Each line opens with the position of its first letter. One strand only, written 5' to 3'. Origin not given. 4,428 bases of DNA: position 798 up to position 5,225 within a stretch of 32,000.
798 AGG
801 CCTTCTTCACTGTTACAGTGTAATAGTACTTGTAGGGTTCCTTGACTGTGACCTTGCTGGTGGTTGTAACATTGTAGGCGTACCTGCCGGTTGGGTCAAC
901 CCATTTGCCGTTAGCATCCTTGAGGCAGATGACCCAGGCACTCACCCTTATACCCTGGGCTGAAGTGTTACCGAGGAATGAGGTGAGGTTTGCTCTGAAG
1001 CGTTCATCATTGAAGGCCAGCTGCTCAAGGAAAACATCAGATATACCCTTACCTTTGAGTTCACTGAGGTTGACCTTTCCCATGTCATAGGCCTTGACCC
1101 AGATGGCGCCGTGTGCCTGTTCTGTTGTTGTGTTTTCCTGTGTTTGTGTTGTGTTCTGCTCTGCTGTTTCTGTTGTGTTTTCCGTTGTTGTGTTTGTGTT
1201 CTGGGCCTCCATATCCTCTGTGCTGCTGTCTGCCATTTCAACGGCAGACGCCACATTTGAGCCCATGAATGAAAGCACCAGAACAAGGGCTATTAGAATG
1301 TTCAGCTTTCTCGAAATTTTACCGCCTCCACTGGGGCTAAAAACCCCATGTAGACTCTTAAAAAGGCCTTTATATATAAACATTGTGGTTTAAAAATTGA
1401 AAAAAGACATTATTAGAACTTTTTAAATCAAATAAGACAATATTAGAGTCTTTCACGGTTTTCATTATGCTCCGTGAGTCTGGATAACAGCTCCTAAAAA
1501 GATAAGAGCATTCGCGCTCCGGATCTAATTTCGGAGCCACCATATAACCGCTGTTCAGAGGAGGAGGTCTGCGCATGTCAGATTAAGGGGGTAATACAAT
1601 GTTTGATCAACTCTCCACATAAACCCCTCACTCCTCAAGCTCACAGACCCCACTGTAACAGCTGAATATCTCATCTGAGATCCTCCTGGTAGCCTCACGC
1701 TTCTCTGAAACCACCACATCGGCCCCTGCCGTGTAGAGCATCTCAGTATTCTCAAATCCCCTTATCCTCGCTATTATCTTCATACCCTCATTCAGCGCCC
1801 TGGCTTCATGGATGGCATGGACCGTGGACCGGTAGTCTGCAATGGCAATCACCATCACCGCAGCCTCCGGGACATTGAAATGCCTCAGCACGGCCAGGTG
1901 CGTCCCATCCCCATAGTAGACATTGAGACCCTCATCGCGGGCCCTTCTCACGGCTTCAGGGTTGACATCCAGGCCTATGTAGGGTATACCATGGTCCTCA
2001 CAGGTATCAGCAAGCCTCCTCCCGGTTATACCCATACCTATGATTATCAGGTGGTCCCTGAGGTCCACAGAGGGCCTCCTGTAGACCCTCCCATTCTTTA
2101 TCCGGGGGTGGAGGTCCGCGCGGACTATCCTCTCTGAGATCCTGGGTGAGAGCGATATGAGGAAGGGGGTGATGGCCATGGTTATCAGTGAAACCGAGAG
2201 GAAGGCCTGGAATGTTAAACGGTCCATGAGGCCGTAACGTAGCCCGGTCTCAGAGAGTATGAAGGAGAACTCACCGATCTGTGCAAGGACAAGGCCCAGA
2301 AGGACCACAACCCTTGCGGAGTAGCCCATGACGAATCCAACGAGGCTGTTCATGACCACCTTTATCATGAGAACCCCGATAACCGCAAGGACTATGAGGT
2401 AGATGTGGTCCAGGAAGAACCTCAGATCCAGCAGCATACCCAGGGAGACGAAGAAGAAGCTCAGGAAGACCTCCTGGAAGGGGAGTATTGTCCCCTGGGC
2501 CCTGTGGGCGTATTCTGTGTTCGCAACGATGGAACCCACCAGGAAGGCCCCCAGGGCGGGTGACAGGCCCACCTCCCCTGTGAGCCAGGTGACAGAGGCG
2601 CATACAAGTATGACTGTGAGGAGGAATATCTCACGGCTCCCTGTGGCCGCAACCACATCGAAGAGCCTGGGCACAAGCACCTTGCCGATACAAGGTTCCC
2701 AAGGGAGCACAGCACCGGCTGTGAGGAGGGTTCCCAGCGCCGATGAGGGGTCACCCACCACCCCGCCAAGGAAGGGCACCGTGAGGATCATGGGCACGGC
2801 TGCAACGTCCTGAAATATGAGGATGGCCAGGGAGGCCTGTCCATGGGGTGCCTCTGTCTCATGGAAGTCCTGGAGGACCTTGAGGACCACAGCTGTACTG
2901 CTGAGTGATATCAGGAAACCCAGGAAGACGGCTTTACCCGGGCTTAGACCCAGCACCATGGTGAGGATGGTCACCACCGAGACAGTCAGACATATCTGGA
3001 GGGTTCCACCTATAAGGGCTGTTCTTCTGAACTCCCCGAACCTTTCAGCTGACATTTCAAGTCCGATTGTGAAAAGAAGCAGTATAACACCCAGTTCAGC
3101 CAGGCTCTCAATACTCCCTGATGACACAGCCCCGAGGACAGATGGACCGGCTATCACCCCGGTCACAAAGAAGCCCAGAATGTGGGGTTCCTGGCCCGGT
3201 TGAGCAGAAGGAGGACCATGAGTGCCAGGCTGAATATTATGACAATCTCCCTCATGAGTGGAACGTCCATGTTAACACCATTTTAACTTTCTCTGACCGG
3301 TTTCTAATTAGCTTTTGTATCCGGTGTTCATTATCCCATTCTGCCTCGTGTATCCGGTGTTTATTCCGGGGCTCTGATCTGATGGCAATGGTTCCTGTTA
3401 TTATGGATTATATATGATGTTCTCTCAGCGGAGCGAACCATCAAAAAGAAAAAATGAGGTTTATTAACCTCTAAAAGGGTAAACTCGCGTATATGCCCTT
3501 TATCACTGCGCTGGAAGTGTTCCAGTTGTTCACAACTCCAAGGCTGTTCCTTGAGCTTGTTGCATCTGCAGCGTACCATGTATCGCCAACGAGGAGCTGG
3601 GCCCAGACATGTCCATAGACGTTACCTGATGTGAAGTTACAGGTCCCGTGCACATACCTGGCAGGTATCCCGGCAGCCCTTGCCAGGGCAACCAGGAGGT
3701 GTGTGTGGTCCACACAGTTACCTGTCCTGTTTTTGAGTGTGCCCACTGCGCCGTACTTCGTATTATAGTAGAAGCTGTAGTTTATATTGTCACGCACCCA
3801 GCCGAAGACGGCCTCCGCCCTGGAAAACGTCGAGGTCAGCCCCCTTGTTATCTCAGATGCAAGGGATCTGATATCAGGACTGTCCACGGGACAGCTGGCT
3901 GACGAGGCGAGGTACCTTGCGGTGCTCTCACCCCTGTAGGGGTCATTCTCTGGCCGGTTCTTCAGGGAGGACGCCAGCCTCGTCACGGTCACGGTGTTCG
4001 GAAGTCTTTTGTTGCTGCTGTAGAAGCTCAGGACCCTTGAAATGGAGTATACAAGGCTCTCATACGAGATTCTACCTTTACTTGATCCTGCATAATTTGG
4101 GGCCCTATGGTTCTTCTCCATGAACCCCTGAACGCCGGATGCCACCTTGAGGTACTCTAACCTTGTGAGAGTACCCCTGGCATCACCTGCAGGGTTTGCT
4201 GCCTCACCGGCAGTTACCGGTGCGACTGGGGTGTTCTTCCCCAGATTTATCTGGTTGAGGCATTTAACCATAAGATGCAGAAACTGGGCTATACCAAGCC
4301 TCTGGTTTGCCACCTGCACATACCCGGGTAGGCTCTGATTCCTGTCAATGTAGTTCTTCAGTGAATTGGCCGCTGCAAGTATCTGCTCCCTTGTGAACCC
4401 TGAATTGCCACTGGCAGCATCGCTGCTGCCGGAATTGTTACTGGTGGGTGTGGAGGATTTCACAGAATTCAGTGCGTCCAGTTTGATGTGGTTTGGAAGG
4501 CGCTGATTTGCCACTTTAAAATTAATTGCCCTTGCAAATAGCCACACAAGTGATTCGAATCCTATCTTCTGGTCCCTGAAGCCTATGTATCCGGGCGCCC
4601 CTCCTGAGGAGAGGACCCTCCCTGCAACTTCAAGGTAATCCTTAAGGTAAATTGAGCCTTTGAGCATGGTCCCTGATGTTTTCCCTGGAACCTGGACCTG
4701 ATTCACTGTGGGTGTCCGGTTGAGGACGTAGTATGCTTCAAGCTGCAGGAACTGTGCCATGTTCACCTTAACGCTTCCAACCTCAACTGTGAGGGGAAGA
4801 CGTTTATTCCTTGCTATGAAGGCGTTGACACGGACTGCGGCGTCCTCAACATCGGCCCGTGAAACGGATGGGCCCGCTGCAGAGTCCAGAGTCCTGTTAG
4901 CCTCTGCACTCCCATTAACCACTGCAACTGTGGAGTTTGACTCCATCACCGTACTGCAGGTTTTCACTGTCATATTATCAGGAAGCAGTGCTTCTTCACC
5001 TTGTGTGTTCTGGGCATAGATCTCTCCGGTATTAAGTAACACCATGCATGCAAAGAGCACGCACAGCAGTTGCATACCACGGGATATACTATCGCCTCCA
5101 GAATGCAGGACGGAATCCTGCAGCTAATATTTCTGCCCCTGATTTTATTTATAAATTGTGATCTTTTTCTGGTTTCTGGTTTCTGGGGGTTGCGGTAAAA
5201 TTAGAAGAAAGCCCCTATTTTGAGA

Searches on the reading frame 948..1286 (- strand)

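Call 6: search_protein_families(library=pfam, proteins=[window:948-1286:-], max_evalue=0.01)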
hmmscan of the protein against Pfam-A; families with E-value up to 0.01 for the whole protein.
window:948-1286:- (112 aa): 1 family
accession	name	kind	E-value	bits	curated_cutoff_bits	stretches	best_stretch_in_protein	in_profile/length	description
PF15345.11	TMEM51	-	0.0066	16.7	25.5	1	31-102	94-166/237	Transmembrane protein 51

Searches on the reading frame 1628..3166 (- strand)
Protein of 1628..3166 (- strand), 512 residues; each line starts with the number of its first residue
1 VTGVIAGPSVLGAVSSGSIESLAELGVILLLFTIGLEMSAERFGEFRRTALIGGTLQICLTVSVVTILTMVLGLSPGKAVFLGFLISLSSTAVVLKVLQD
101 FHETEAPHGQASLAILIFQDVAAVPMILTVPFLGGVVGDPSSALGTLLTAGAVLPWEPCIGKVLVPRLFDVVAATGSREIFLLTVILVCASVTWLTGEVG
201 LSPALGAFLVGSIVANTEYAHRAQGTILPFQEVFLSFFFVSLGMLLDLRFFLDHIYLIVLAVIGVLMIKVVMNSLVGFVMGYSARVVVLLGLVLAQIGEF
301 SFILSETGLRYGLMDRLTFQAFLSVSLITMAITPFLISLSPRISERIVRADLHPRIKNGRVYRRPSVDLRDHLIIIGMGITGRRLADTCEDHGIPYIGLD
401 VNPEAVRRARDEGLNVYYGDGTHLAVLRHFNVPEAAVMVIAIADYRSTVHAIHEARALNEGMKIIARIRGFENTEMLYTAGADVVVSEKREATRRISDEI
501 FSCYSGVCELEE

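Call 3: search_protein_families(library=pfam, proteins=[window:1628-3166:-], max_evalue=0.01)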
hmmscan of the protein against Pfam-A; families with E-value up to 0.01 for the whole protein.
window:1628-3166:- (512 aa): 2 families
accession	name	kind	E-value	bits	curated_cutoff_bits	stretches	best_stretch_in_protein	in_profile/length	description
PF00999.27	Na_H_Exchanger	-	1e-44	153.4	26.2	1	1-336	24-373/375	Sodium/hydrogen exchanger, transmembrane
PF02254.24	TrkA_N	-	1.4e-26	93.5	23.8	1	374-487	2-115/116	TrkA-N domain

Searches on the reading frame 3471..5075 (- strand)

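Call 3: search_protein_families(library=pfam, proteins=[window:3471-5075:-], max_evalue=0.01)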
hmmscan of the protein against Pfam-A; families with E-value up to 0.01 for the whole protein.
window:3471-5075:- (534 aa): 3 families
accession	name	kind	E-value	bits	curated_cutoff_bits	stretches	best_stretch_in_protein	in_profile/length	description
PF09373.15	PMBR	-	4.1e-51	169.2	24.9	5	333-364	2-33/33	Pseudomurein-binding repeat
PF01841.26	Transglut_core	-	2.4e-25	89.4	23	1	403-505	1-108/108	Transglutaminase-like superfamily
PF12386.14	Peptidase_C71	-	0.005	17.1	22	0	414-492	14-95/149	Pseudomurein endo-isopeptidase Pei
